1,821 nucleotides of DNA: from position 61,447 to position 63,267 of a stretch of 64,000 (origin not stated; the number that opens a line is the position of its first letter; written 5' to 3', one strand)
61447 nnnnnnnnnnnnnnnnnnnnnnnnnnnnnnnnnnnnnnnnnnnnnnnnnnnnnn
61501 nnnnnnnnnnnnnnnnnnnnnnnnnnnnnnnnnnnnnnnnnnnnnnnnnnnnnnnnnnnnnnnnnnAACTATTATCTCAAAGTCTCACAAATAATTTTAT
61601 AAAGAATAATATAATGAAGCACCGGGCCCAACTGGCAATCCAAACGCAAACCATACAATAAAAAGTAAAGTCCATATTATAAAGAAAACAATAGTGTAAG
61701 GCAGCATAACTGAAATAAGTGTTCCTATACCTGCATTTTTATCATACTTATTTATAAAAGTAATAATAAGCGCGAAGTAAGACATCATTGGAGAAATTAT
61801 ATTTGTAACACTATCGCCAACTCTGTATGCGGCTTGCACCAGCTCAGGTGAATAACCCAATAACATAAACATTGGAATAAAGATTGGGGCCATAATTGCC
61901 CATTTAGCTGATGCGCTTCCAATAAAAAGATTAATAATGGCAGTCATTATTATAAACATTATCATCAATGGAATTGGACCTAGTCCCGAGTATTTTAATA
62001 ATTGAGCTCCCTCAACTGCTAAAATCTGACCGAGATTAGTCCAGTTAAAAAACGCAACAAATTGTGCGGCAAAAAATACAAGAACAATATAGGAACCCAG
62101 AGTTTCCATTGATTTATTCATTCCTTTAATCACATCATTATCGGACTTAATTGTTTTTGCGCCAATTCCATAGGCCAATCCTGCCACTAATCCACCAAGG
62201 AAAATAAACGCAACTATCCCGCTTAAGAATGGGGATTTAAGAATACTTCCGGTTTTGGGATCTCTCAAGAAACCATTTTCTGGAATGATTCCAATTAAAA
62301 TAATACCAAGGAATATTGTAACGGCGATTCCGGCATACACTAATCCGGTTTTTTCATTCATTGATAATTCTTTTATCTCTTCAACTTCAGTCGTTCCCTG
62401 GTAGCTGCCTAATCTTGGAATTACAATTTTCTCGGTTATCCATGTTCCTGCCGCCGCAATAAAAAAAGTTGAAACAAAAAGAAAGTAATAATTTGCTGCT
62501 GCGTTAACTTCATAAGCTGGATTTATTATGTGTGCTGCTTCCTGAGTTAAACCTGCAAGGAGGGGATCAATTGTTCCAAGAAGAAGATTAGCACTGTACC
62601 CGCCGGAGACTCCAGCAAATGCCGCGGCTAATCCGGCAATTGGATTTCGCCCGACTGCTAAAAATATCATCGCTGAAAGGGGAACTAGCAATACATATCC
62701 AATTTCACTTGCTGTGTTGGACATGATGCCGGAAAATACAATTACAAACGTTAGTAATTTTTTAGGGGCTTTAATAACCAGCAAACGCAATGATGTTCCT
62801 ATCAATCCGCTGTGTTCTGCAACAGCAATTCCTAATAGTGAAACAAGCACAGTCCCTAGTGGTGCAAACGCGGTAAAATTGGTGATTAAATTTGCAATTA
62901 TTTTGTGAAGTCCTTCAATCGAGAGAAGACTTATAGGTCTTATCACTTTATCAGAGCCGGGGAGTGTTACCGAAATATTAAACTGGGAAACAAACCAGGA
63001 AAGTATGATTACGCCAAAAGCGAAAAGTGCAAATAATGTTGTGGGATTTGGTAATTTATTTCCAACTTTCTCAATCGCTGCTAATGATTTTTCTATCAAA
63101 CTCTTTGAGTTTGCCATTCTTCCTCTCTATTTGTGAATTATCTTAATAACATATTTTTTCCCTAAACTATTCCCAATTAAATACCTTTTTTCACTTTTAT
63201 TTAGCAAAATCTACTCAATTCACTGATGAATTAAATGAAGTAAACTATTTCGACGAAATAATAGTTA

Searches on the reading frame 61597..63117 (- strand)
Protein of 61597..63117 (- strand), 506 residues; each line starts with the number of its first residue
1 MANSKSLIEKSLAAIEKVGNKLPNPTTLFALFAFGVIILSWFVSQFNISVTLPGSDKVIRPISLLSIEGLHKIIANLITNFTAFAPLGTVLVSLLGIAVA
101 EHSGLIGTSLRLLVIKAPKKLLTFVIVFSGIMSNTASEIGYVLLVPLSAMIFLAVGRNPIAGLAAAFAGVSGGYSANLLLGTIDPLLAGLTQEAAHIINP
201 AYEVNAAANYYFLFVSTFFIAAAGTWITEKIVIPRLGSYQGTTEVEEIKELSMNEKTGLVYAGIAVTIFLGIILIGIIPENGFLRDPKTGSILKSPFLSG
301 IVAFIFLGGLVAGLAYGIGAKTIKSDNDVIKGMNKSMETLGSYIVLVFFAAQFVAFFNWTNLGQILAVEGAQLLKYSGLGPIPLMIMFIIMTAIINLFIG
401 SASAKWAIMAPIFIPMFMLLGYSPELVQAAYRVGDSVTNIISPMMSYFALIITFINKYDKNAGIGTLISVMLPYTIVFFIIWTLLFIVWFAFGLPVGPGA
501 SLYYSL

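Call 4: search_protein_families(library=pfam, proteins=[window:61597-63117:-], max_evalue=0.01)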
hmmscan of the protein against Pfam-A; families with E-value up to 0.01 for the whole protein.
window:61597-63117:- (506 aa): 4 families
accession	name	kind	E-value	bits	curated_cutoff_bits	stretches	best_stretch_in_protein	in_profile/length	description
PF03806.19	ABG_transport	-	8.4e-203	674.6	27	1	12-504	3-502/502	AbgT putative transporter family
PF03606.21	DcuC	-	6.6e-09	35.3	23.1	1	108-448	100-423/461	C4-dicarboxylate anaerobic carrier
PF02667.20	SCFA_trans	-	6.3e-07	29.2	27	1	385-484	356-452/453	Short chain fatty acid transporter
PF03553.21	Na_H_antiporter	-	0.00013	21.7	23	1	207-443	41-259/303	Na+/H+ antiporter family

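Call 75: find_encoding_contigs(protein=window:61597-63117:-, flank=10000, max_places=2)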
Protein window:61597-63117:- (506 aa): no gene with exactly this product is on record in the collection.
